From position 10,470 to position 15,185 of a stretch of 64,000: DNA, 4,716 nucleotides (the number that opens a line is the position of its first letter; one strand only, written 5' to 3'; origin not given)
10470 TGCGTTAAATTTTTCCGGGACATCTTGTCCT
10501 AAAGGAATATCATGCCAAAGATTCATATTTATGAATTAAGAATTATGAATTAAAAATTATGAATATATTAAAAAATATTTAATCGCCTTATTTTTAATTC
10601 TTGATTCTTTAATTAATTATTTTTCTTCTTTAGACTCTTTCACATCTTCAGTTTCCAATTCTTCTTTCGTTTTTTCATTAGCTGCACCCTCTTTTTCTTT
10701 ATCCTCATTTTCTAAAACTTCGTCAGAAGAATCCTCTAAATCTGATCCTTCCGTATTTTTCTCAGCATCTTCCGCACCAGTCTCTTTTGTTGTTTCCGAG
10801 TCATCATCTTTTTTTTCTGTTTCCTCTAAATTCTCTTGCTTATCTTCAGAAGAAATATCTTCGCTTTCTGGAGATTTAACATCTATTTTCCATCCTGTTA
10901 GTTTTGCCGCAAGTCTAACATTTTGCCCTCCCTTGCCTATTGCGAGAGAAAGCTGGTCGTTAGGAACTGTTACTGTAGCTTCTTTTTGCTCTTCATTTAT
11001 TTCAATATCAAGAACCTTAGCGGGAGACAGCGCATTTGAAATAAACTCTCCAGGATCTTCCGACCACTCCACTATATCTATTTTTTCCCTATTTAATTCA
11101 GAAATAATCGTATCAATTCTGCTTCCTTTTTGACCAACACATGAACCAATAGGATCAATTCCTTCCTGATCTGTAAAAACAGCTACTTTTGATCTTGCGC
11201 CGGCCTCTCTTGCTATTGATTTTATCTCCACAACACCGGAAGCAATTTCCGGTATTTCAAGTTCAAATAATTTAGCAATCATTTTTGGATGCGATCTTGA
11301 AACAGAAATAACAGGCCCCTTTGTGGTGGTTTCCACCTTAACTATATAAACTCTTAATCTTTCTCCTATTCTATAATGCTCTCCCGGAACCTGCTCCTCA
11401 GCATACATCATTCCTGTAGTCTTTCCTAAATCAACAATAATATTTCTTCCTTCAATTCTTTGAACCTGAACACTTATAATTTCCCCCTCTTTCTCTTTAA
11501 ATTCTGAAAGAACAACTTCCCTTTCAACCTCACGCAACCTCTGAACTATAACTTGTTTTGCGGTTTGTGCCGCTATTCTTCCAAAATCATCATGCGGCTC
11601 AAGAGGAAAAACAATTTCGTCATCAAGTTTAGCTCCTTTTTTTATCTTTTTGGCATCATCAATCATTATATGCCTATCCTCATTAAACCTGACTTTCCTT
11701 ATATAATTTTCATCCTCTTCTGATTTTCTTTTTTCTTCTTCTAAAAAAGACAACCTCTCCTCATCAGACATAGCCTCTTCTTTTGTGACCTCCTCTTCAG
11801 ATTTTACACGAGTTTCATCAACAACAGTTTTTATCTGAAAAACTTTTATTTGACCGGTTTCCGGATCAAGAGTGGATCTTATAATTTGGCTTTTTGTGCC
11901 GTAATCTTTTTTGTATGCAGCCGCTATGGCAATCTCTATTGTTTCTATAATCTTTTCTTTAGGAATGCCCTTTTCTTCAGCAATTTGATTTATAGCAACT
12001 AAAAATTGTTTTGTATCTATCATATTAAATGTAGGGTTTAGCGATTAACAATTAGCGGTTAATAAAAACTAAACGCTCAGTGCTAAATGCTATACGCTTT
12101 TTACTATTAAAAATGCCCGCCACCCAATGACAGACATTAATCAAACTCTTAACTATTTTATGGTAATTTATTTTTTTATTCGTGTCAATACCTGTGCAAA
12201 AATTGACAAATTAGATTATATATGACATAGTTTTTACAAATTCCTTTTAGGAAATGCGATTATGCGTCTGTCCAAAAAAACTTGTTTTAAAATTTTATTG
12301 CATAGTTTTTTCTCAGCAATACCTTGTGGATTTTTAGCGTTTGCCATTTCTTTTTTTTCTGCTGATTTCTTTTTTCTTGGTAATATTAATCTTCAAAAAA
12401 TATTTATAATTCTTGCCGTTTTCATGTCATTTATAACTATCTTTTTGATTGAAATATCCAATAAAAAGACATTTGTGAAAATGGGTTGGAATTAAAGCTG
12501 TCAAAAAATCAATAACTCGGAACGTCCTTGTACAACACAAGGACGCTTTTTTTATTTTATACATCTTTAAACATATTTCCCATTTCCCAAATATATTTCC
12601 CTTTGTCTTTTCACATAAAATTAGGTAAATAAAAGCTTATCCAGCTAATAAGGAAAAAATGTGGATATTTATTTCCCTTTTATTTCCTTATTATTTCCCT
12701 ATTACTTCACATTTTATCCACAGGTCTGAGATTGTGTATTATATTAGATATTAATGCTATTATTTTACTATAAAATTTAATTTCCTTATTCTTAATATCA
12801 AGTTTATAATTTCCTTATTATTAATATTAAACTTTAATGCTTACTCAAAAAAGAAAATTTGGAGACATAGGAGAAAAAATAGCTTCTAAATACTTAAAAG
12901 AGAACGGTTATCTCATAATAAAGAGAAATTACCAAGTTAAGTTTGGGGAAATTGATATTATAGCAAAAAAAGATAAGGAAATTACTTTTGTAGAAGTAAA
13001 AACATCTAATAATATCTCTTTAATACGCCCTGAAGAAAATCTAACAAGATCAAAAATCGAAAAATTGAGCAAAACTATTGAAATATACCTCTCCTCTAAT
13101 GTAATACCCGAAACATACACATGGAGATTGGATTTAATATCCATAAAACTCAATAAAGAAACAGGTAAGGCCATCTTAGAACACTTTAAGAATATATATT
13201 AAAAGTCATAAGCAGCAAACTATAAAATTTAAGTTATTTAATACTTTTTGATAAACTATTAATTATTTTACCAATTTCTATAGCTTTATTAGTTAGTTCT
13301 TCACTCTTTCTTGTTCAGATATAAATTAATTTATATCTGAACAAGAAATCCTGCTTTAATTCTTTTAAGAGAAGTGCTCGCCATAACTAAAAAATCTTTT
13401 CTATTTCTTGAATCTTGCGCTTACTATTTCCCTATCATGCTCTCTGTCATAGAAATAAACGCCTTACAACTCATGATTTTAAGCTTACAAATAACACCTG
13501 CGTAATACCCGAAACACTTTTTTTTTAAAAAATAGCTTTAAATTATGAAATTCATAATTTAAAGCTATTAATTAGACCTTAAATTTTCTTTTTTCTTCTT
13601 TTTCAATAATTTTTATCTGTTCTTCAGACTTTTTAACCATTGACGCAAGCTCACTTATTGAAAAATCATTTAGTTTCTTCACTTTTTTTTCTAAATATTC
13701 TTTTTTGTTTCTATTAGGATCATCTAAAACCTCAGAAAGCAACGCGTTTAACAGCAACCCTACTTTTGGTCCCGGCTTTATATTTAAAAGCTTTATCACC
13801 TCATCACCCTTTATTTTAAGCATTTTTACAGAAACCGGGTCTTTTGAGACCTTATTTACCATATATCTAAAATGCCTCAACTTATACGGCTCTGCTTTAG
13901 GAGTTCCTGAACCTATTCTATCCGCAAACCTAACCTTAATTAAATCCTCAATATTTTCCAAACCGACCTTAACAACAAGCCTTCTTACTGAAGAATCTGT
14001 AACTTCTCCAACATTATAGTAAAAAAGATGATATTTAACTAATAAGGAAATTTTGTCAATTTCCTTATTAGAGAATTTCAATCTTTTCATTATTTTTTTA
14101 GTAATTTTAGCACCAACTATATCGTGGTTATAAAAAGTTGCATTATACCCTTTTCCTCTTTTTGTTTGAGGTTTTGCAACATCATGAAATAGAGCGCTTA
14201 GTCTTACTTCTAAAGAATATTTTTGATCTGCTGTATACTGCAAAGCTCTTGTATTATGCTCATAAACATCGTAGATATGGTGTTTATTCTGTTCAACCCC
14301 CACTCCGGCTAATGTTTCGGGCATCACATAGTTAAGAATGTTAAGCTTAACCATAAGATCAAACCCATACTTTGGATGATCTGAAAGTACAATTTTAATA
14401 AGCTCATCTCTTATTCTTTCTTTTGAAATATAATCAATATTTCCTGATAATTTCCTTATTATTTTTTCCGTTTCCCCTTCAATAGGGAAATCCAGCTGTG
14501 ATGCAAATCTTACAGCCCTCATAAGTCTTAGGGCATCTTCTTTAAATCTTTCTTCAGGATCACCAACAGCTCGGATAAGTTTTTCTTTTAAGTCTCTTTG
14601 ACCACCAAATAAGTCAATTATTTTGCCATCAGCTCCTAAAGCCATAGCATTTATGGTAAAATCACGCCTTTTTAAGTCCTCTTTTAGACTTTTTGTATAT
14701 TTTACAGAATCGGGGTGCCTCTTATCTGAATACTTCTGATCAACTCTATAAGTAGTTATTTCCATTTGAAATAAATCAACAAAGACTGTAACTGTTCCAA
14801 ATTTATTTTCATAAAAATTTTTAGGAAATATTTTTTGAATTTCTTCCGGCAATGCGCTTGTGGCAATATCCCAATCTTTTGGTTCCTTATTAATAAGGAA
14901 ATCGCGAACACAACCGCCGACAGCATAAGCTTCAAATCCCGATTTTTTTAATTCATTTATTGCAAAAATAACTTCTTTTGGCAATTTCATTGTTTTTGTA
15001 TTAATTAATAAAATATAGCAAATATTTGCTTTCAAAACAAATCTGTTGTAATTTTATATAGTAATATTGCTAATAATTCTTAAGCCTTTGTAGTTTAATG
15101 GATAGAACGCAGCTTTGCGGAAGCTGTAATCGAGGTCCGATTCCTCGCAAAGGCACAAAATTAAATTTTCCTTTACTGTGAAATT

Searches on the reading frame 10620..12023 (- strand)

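Call 98: search_protein_families(library=pfam, proteins=[window:10620-12023:-], max_evalue=0.0001)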
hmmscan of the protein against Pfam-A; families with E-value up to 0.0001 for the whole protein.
window:10620-12023:- (468 aa): 6 families
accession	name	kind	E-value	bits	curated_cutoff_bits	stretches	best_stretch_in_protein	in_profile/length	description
PF08529.16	NusA_N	-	3.9e-31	108.2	23.8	1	7-169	2-119/119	NusA N-terminal domain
PF13184.12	KH_5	-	9.5e-28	96.6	27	1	274-342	1-69/69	NusA-like KH domain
PF00575.29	S1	-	1.3e-07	32.3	22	1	178-241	3-73/74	S1 RNA binding domain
PF00013.35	KH_1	-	2.8e-07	30.7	21.5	0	350-393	3-45/66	KH domain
PF07650.23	KH_2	-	1.6e-05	25.1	22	0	327-377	5-55/78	KH domain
PF23095.1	KH_NusA_C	-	3.1e-05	24.3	34.2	0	350-387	2-39/59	Transcription termination/antitermination protein NusA, KH domain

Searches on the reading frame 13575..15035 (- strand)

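Call 98: search_protein_families(library=pfam, proteins=[window:13575-15035:-], max_evalue=0.0001)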
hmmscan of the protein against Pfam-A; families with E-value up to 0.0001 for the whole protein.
window:13575-15035:- (487 aa): 4 families
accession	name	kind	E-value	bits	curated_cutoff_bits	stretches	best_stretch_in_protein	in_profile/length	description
PF01743.26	PolyA_pol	-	5.7e-40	137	23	1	36-155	1-126/126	Poly A polymerase head domain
PF12627.12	PolyA_pol_RNAbd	-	6.3e-19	67.9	22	1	182-241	1-60/64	Probable RNA and SrmB- binding site of polymerase A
PF13735.12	tRNA_NucTran2_2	-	2.7e-09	37.6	27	1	312-451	24-148/149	tRNA nucleotidyltransferase domain 2 putative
PF01966.28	HD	-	4e-09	37.2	22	1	257-372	1-111/116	HD domain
